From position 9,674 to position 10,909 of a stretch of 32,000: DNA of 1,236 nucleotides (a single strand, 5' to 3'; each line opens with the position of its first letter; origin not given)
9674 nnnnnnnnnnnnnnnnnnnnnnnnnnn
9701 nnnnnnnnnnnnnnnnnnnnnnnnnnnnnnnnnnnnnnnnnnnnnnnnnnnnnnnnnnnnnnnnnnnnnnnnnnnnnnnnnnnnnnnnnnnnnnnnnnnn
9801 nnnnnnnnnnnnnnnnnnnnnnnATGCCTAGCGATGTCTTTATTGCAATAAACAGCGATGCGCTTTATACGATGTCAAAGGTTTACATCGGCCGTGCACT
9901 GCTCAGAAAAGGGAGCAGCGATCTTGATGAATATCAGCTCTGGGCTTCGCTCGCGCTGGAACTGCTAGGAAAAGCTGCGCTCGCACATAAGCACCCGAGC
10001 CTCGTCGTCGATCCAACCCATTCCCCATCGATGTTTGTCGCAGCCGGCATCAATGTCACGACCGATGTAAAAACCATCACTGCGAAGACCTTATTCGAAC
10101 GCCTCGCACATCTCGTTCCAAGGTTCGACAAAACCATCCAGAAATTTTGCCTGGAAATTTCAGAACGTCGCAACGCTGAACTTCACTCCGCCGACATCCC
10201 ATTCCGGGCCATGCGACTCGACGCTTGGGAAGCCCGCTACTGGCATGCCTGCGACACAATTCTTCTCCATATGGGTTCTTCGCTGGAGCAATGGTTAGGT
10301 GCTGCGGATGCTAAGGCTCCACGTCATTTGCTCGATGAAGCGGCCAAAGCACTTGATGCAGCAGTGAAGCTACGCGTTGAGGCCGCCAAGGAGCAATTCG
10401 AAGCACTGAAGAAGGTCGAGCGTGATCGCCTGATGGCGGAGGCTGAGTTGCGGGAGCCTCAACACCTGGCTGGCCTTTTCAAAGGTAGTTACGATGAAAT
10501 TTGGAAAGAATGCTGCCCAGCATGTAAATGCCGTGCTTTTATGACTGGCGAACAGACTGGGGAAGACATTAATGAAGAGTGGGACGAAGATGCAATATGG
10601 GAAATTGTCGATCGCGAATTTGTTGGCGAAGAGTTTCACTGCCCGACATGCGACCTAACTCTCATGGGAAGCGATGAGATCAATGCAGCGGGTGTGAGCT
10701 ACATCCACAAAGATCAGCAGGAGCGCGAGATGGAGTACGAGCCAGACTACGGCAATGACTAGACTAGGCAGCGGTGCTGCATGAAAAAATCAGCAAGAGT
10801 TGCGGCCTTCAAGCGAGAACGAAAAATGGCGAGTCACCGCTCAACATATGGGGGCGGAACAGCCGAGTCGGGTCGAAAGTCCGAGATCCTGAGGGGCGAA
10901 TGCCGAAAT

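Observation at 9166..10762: TauD/TfdA-like dioxygenase translationally coupled to a HEPN(RNAELH)-zinc-ribbon protein: candidate undescribed two-gene conflict module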

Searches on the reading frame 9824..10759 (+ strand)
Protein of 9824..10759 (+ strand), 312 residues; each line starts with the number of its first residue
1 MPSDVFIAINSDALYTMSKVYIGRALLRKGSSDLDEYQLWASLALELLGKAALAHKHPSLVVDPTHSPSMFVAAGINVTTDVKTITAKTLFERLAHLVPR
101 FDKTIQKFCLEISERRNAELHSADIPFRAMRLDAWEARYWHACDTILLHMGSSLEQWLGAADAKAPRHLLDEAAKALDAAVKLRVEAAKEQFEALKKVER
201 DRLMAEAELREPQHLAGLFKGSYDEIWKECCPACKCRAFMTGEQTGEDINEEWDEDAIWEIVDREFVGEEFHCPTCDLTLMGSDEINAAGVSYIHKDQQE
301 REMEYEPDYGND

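Call 5: search_protein_families(library=pfam, proteins=[window:9824-10759:+], max_evalue=1)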
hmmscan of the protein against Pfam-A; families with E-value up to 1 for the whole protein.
window:9824-10759:+ (312 aa): 2 families
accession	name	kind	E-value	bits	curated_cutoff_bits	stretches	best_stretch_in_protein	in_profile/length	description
PF20539.3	DUF6754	-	0.13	11.8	27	0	70-107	63-99/257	Domain of unknown function (DUF6754)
PF23903.1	Phage_zn_bind_2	-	0.31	11.4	27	0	230-238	33-41/44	Phage zinc binding domain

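Call 6: search_protein_families(library=padloc, proteins=[window:9824-10759:+], max_evalue=1)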
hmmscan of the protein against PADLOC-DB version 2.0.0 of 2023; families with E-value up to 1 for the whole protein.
window:9824-10759:+ (312 aa): 2 families
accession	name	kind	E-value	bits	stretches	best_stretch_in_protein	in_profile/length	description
PDLC01688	DUF3644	-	0.0089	14.1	1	44-120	39-110/149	DUF3644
PDLC00652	ZorF3|ZorF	-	0.026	12.6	1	129-197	19-83/242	DUF2894 domain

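Call 10: find_homologous_proteins(query=window:9824-10759:+)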
Query window:9824-10759:+ (312 aa): 1030 proteins with E <= 0.001 among 7689 candidates; the best 120 are listed.
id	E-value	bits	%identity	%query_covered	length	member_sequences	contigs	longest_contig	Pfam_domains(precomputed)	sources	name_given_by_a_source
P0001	4.6e-198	675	95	100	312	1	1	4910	-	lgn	-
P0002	4.2e-186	636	90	100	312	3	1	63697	-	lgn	-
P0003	4.0e-183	626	88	100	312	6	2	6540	-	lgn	-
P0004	2.0e-179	614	88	100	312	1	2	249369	-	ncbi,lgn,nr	ncbi:hypothetical protein UB44_03345 [Burkholderiaceae bacterium 26]|nr:hypothetical protein UB44_03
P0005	7.0e-179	612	87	100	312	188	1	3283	-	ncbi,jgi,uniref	ncbi:hypothetical protein [Agrobacterium pusense]|uniref:hypothetical protein n=1 Tax=Agrobacterium 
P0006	8.5e-178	608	86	100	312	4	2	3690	-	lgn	-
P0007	8.1e-177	605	86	100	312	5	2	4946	-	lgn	-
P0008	2.2e-175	600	85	100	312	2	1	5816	-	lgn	-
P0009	2.8e-175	600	86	100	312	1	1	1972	-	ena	-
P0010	2.1e-174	597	84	100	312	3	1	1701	-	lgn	-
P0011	3.8e-174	596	84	100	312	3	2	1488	-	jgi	jgi:hypothetical protein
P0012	5.1e-174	596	84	100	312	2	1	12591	-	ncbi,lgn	-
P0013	7.2e-174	595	84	100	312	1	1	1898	-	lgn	-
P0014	1.1e-173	595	85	100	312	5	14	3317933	-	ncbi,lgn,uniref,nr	ncbi:cell envelope integrity protein TolA [Burkholderia pseudomallei]|uniref:cell envelope integrity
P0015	5.3e-173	593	83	100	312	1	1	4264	-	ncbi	ncbi:MAG: hypothetical protein ABL907_11705 [Hyphomicrobium sp.]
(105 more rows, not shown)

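Call 13: find_related_loci(query=window:9824-10759:+, collection=genome_contigs, flank=10000)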
Query window:9824-10759:+ (312 aa) in genome_contigs; peptide patterns used: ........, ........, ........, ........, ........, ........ (x = any residue, [..] = any of these).
129 stretches matched a pattern; 47 encode a relative of the query (tblastn E <= 1e-3); 46 distinct loci.
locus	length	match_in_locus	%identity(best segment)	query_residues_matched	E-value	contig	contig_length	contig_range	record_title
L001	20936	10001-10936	87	1-312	0e+0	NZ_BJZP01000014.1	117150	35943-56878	Ciceribacter naphthalenivorans strain NBRC 107585 sequence014, whole genome shotgun sequence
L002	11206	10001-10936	86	1-312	0e+0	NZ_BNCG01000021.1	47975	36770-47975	Camelimonas fluminis strain KCTC 42282 sequence021, whole genome shotgun sequence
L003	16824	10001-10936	85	1-312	0e+0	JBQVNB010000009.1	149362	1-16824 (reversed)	MAG: Aliihoeflea sp. isolate SAG192C_3 k141_375610_length_149362_cov_124.9634, whole genome shotgun sequence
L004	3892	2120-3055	83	1-312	0e+0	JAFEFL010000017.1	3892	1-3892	MAG: Proteobacteria bacterium isolate SZAS LIN-22 LIN-643__17__length-3892, whole genome shotgun sequence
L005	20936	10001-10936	85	1-312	3e-177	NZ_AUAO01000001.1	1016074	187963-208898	Brevundimonas aveniformis DSM 17977 G391DRAFT_scaffold00001.1_C, whole genome shotgun sequence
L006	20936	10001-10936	82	1-312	2e-176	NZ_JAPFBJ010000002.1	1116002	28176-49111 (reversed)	Sphingobium sp. DEHP117 contig2, whole genome shotgun sequence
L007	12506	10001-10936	83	1-312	6e-176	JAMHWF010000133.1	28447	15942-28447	MAG: Ideonella sp. isolate UR_AS_maxbin.027 k201_1618194, whole genome shotgun sequence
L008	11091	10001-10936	85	1-312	1e-174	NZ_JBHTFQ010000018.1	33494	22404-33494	Plastorhodobacter daqingensis strain CGMCC 1.12750 spades_K_25_97_18, whole genome shotgun sequence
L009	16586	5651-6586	85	1-312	2e-173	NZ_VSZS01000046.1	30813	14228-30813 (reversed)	Mesorhizobium microcysteis strain MaA-C15 149, whole genome shotgun sequence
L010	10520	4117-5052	80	1-312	3e-173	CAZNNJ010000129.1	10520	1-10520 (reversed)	MAG TPA_asm: uncultured Rhodospirillales bacterium isolate binchicken_co185_32 genome assembly, contig: NODE_10627_lengt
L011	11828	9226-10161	79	1-312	2e-172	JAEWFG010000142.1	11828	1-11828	MAG: Proteobacteria bacterium isolate OH_PBlB_174 k127_301817, whole genome shotgun sequence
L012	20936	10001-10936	79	1-312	6e-171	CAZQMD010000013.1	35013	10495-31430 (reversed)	MAG TPA_asm: uncultured Afipia sp. isolate binchicken_co77_10 genome assembly, contig: NODE_1453_length_35013_cov_5.9334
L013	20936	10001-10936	79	1-312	6e-171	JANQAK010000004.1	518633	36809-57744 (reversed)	MAG: Afipia sp. isolate 46_gen_w_cov.30 c205, whole genome shotgun sequence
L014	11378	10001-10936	79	1-312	4e-171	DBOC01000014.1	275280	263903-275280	MAG TPA_asm: Sphingomonadales bacterium UBA656 UBA656_contig_60, whole genome shotgun sequence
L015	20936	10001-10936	82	1-312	3e-168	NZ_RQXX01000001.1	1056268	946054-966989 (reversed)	Mesobaculum littorinae strain M0103 scaffold1, whole genome shotgun sequence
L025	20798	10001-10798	85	1-266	1e-146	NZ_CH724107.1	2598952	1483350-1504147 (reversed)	Oceanicola granulosus HTCC2516 scf_1099521380027, whole genome shotgun sequence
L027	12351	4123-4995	72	21-312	8e-140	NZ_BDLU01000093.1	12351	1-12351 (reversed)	Komagataeibacter diospyri strain MSKU 9, whole genome shotgun sequence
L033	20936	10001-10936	85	1-312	0e+0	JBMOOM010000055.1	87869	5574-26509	MAG: Pseudomonadota bacterium isolate Betzabe_MAG102 MAG102_55, whole genome shotgun sequence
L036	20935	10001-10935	81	1-312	3e-79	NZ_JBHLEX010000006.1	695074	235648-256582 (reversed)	Bradyrhizobium tunisiense strain 1AS2L BACEM_AS2L_ASSEMBLY_CONTIG_6, whole genome shotgun sequence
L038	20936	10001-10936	42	8-312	7e-73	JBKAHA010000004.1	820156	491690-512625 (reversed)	MAG: Aureliella sp. isolate p Ske_MAG1_0004, whole genome shotgun sequence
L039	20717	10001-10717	46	77-312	3e-67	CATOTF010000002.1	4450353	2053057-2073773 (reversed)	MAG: uncultured Rhizobiaceae bacterium isolate 549a7c9a-40e5-4b7f-bccc-05cc6f8e5008 genome assembly, contig: contig_2, w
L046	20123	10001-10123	59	28-68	2e-7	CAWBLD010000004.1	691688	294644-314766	MAG: uncultured Alphaproteobacteria bacterium isolate MFD02416.bin.2.169 genome assembly, contig: contig_11687, whole ge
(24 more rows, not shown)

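Call 19: find_encoding_contigs(protein=P0001, flank=5000, max_places=3)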
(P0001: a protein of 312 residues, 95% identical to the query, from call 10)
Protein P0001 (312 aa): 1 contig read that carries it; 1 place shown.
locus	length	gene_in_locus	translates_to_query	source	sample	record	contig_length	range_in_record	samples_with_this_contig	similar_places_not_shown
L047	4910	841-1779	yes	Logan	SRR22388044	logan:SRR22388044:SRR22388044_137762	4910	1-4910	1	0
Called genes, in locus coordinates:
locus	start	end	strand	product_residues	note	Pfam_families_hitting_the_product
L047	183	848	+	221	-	PF02668:TauD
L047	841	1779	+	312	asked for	-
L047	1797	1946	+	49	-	-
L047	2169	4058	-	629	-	PF00580:UvrD-helicase, PF13245:AAA_19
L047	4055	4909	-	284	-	?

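Call 21: search_protein_families(library=pfam, proteins=[L010:462-3437:+, L001:6178-9312:+, L038:6112-9240:+, L025:6744-9818:+], max_evalue=0.01)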
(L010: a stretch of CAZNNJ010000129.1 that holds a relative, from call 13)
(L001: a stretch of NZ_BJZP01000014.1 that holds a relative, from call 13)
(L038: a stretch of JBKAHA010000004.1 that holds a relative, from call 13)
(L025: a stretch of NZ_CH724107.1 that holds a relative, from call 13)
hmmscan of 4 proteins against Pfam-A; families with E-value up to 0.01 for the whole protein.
L010:462-3437:+ (991 aa): 3 families
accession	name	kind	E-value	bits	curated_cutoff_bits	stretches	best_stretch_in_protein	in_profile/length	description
PF13304.12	AAA_21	-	4.5e-11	43.8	27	1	854-927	230-303/304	AAA domain, putative AbiEii toxin, Type IV TA system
PF02463.25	SMC_N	-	2.3e-08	34.2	40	1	687-931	135-206/220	RecF/RecN/SMC N terminal domain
PF13476.12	AAA_23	-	0.00024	22.2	27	1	319-419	12-123/201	AAA domain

L001:6178-9312:+ (1044 aa): 3 families
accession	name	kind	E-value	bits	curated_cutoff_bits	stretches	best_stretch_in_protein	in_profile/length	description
PF13304.12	AAA_21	-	4.1e-11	43.9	27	1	908-980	231-303/304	AAA domain, putative AbiEii toxin, Type IV TA system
PF02463.25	SMC_N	-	1e-08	35.3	40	1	739-985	135-207/220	RecF/RecN/SMC N terminal domain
PF13476.12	AAA_23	-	0.0021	19.2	27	0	374-411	14-51/201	AAA domain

L038:6112-9240:+ (1042 aa): 5 families
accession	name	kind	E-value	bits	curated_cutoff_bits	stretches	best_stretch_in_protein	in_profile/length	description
PF18766.7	SWI2_SNF2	-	3.6e-19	69.7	26.7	1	284-540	1-200/221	SWI2/SNF2 ATPase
PF04313.20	HSDR_N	-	6.6e-15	55.9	25.1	1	82-212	76-195/198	Type I restriction enzyme R protein N terminus (HSDR_N)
PF22679.2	T1R_D3-like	-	1.8e-13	51.6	27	1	660-725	87-156/158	Type I restriction enzyme subunit R domain 3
PF04851.21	ResIII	-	2.4e-10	41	22.5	1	285-442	8-150/164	Type III restriction enzyme, res subunit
PF00270.35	DEAD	-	7.8e-06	26.2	26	1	301-491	13-166/167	DEAD/DEAH box helicase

L025:6744-9818:+ (1024 aa): 5 families
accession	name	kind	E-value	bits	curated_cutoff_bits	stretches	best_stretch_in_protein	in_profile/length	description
PF18135.7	Type_ISP_C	-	1.8e-86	290.8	25.9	1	662-994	2-342/342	Type ISP C-terminal specificity domain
PF22240.1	ISP_coupler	-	2.7e-14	54.1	27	1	164-277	11-124/126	Type ISP restriction-modification enzyme, coupler domain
PF02384.22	N6_Mtase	-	6.6e-12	45.8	20.4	1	285-474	7-150/311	N-6 DNA Methylase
PF07669.17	Eco57I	-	3.2e-10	40.8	25.3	1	437-539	62-154/171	Eco57I restriction-modification methylase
PF20473.4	MmeI_Mtase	-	0.0013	18.4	27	1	336-524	20-201/259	MmeI, DNA-methyltransferase domain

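Call 22: search_protein_representatives(alignment_id=A1)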
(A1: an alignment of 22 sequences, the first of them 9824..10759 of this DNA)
Query: 22 sequences, 312 profile positions. Proteins with E-value up to 0.001 (for the whole library): 1121; up to 1e-10: 647; up to 1e-30: 162. The best 150 are listed.
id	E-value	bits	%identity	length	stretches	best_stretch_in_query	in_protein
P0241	1.2e-145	500.9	-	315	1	1-312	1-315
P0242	3.8e-143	492.7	-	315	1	1-311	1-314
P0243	5.7e-112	390.3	-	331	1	1-312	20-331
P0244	1.2e-103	362.9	-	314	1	2-312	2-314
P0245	5.5e-102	357.5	-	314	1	9-312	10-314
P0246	1.8e-101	355.8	-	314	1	3-311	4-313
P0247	6.7e-93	327.6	-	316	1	9-305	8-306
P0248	3.4e-92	325.3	-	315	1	1-312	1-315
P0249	1.2e-87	310.4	-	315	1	1-312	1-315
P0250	9.7e-85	300.8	-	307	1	7-311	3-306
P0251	4.4e-83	295.4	-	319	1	4-312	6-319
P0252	4.2e-82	292.1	-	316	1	8-312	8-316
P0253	6.4e-81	288.3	-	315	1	2-312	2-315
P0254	4.7e-78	278.8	-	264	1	8-213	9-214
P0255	2.8e-76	273.0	-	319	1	4-312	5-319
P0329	3.3e-40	154.5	-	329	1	9-308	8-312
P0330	3.4e-40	154.5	-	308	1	12-300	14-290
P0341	1.8e-37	145.5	-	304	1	11-300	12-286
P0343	5.0e-37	144.1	-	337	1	12-294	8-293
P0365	3.7e-34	134.7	-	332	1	10-298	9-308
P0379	1.4e-32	129.5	-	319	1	10-299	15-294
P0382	1.6e-32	129.3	-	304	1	10-312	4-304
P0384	2.4e-32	128.7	-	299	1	10-302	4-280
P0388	7.5e-32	127.1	-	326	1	8-298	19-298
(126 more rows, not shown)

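Call 23: predict_structure(alignment_id=A1)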
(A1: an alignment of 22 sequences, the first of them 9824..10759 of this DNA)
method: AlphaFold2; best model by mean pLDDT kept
length: 312 residues; sequences in the alignment: 22
mean_pLDDT: 73.4   pTM: 0.63
mean pLDDT of the five models: 73.4, 73.0, 69.8, 69.5, 68.9
residues with pLDDT >= 90: 74; 70-90: 135; 50-70: 39; < 50: 64
segments of 3 or more residues with pLDDT < 50: 1-7, 59-101, 120-129, 309-312
pLDDT, mean of each block of 10 residues (from residue 1): 49 84 90 82 77 63 39 29 34 40 60 57 47 76 81 91 88 85 93 95 93 85 86 95 79 74 85 94 86 86 58 42
secondary structure, 60 per line:
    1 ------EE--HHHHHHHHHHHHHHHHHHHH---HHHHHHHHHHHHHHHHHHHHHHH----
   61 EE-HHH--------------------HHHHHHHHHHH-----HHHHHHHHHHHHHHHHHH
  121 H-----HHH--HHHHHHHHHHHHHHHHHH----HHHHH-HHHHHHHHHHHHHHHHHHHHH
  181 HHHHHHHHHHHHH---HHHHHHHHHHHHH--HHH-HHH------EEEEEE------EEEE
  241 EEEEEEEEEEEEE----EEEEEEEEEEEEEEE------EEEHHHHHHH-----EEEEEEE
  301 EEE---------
elements in order: H11-30 H34-56 H87-97 H103-121 H132-149 H154-158 H160-193 H197-209 E225-230 E237-253 E258-272 E279-281 H282-288 E294-303

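Call 26: search_protein_families(library=pfam, alignment_id=A2, max_evalue=0.1)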
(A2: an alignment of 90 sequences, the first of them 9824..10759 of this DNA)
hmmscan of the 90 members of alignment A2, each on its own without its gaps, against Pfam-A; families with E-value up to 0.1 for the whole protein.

A. member 1, window:9824-10759:+ (312 aa): 0 families

B. families by the number of members that match (of 90 scanned): 70 families (the first 25 are shown)
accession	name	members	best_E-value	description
PF14354.12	Lar_restr_allev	5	0.0043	Restriction alleviation protein Lar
PF12760.12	Zn_ribbon_IS1595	4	0.0022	Transposase zinc-ribbon domain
PF23451.1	Zn_ribbon_PaaD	4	0.019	PaaD zinc beta ribbon domain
PF08271.17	Zn_Ribbon_TF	3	0.0026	TFIIB zinc-binding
PF23548.1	Zn_ribbon_FGT1_2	3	0.0071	FORGETTER1 second zinc ribbon domain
PF23455.1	DUF7129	3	0.0084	Domain of unknown function (DUF7129)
PF21349.2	RUBY_RBDX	3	0.012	Rubrerythrin, rubredoxin-like domain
PF07282.18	Cas12f1-like_TNB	3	0.053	Cas12f1-like, TNB domain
PF13005.12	zf-IS66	2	0.0039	zinc-finger binding domain of transposase IS66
PF18739.6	HEPN_Apea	2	0.0065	Apea-like HEPN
PF04994.19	TfoX_C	2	0.018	TfoX C-terminal domain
PF18073.7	Zn_ribbon_LapB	2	0.018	Rubredoxin metal binding domain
PF23103.1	Zf-C2H2_ZNF451_5th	2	0.023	Fifth Zinc fingers C2H2 type, ZNF451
PF00653.27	BIR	2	0.032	Inhibitor of Apoptosis domain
PF24441.1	DUF7560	2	0.04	Family of unknown function (DUF7560)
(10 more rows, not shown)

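Call 27: search_solved_structures(query=A2, max_evalue=10, show_alignments=3)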
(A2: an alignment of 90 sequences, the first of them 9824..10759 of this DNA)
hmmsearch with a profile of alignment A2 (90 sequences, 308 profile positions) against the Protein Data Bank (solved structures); distinct sequences matched with E-value up to 10: 6.
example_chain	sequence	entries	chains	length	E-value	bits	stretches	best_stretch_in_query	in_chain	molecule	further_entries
8rc2_A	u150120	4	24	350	0.18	14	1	142-243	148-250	CRISPR type AFERR-associated protein Csf2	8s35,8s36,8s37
2k5c_A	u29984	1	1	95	0.25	13.5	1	219-275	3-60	uncharacterized protein PF0385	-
22vl_b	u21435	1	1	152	1.5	11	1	138-210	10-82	ATP synthase subunit b, chloroplastic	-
1x4l_A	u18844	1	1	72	5.1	9.2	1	256-282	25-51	Skeletal muscle LIM-protein 3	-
5k2m_E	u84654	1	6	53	6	9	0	222-242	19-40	Probable lysine biosynthesis protein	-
2bx9_A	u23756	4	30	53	6.4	8.9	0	218-238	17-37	TRYPTOPHAN RNA-BINDING ATTENUATOR PROTEIN-INHIBITORY PROTEIN | Anti-TRAP regulator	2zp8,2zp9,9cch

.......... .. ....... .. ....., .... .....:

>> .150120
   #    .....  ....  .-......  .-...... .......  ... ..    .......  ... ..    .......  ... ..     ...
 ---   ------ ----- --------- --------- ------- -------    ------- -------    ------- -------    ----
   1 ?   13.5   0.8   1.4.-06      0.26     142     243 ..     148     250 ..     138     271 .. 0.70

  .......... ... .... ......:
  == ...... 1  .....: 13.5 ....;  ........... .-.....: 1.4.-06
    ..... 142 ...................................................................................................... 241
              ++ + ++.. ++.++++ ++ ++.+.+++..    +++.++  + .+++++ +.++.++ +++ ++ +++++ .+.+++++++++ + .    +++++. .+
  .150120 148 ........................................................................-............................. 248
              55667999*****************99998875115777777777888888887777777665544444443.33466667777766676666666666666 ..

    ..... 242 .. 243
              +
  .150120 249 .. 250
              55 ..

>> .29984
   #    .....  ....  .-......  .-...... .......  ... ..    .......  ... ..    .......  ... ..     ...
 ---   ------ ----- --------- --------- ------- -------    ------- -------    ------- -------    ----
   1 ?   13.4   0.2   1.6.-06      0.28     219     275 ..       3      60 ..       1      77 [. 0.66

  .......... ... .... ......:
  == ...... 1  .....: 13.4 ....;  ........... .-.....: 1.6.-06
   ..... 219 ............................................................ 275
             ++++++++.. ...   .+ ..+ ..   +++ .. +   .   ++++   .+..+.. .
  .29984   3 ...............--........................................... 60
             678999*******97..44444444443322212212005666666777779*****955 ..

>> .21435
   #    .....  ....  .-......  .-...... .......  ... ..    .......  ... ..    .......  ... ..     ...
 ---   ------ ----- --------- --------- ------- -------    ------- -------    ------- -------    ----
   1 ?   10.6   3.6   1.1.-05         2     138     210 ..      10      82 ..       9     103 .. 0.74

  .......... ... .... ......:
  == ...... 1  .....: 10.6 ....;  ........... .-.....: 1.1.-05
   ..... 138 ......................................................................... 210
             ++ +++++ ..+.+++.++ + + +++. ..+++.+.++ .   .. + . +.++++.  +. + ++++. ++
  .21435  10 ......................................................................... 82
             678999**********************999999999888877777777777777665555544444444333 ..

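Call 28: fold_search(model_id=the predicted structure, library=pdb)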
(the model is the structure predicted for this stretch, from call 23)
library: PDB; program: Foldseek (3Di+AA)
matches with E <= 10: 195; with E <= 0.001: 0
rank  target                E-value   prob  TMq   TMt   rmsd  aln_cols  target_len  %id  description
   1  7pdz_E                4.6e-01  0.14  0.11  0.13  17.7       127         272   10  Structure of capping protein bound to the barbed end of a cytoplasmic actin filament (released 2021-09-01)
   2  9evs_D                1.0e+00  0.05  0.12  0.10  22.2       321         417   10  Structure of the flowering plant mitoribosome with P-site tRNA (released 2025-09-03)
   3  5afu_L                1.2e+00  0.09  0.11  0.13  17.6       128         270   10  Cryo-EM structure of dynein tail-dynactin-BICD2N complex (released 2015-03-11)
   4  8p94_V                1.5e+00  0.09  0.12  0.13  18.6       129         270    9  Cryo-EM structure of cortactin stabilized Arp2/3-complex nucleated actin branches (released 2024-01-03)
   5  9uz5_A                1.6e+00  0.06  0.12  0.06  17.0       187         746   11  Crystal structure of the indoleamine 2,3-dioxygenagse 2 (IDO2) complexed with 5-methyl-L-Trp (released 2026-04-08)
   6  5wmw_B                1.8e+00  0.16  0.18  0.15  16.6       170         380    9  Structural Insights into Substrate and Inhibitor Binding Sites in Human Indoleamine 2,3-Dioxygenase 1 (released 2017-12-06)
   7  9uz0_A                1.9e+00  0.06  0.12  0.07  17.6       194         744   13  Crystal structure of the indoleamine 2,3-dioxygenagse 2 (IDO2) as resting state (released 2026-04-08)
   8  8fur_A                2.0e+00  0.08  0.14  0.12  16.3       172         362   11  Crystal structure of human IDO1 with compound 11 (released 2023-04-26)
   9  8fur_B                2.0e+00  0.08  0.14  0.12  16.3       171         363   11  Crystal structure of human IDO1 with compound 11 (released 2023-04-26)
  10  7nge_C                2.1e+00  0.12  0.18  0.15  17.7       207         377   11  Crystal structure of L-Trp/Indoleamine 2,3-dioxygenagse 1 (hIDO1) complex with the JK-loop refined in the closed confo (released 2021-12-29)
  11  6zsb_d                2.1e+00  0.03  0.09  0.12  21.0       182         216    8  Human mitochondrial ribosome in complex with mRNA and P-site tRNA (released 2020-09-16)
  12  8i7l_A                2.2e+00  0.14  0.18  0.16  16.0       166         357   10  Crystal structure of indoleamine 2,3-dioxygenagse 1 (IDO1) complexed with a novel inhibitor (released 2023-02-15)
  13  3eps_B                2.3e+00  0.03  0.14  0.08  21.7       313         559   10  The crystal structure of isocitrate dehydrogenase kinase/phosphatase from E. coli (released 2010-04-14)
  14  6dpq_B                2.5e+00  0.14  0.18  0.16  16.3       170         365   10  Mapping the binding trajectory of a suicide inhibitor in human indoleamine 2,3-dioxygenase 1 (released 2018-11-07)
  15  7a62_A                2.5e+00  0.11  0.18  0.15  17.8       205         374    9  Structure of human indoleamine-2,3-dioxygenase 1 (hIDO1) with a complete JK loop (released 2020-12-16)
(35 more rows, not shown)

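Call 32: search_protein_families(library=ncbifam, proteins=[window:9824-10759:+, L010:462-3437:+], max_evalue=0.01)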
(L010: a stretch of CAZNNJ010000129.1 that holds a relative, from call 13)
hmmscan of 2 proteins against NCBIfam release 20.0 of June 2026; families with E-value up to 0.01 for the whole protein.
window:9824-10759:+ (312 aa): 0 families

L010:462-3437:+ (991 aa): 17 families
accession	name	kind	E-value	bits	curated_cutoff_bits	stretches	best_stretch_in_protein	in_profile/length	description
NF045780.1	TrlF_fam_ATP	equivalog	8e-214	713.2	350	1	4-985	1-943/944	TrlF family AAA-like ATPase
NF042955.1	Ppl_antiphage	equivalog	3.2e-35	121.3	1000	2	837-985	742-882/882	anti-phage protein Ppl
NF045781.1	Spaf1101_AAA_ATP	equivalog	1.9e-34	119.3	475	2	837-982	678-829/836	Spaf_1101 family AAA-like ATPase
TIGR04521.1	ECF_ATPase_2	equivalog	1.6e-06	27.4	330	1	884-941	164-221/279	energy-coupling factor transporter ATPase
NF040873.1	AztA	equivalog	2.1e-05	24.2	220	0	859-932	117-187/191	zinc ABC transporter ATP-binding protein AztA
NF047739.1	antiphage_MADS3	equivalog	5.2e-05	22.6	420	1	845-940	301-392/427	methylation-associated defense system AAA family ATPase MAD3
TIGR02868.1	CydC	equivalog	5.8e-05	21.9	329.05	1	881-923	488-529/530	thiol reductant ABC exporter subunit CydC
TIGR03608.1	L_ocin_972_ABC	subfamily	0.00019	21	254.85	0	886-936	156-204/206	putative bacteriocin export ABC transporter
NF010068.0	PRK13548.1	equivalog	0.0002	20.6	261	0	859-948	135-226/261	heme ABC transporter ATP-binding protein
NF010170.0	PRK13651.1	equivalog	0.0003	19.8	432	0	862-937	166-238/308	cobalt transporter ATP-binding subunit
NF008428.0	PRK11264.1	equivalog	0.00036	19.8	406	0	861-939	144-218/250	L-cystine ABC transporter ATP-binding protein TcyN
TIGR04520.1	ECF_ATPase_1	equivalog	0.0011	18.4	315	0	862-943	137-214/269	energy-coupling factor transporter ATPase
NF053840.1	MnTportMntADein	equivalog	0.0021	17.7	400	0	858-937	130-205/240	manganese ABC transporter ATP-binding protein MntA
NF010153.0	PRK13631.1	equivalog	0.0028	16.7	463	1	884-941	196-252/320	cobalt transporter ATP-binding subunit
TIGR01842.1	type_I_sec_PrtD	subfamily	0.0038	15.8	510.15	0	886-941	476-529/544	type I secretion system permease/ATPase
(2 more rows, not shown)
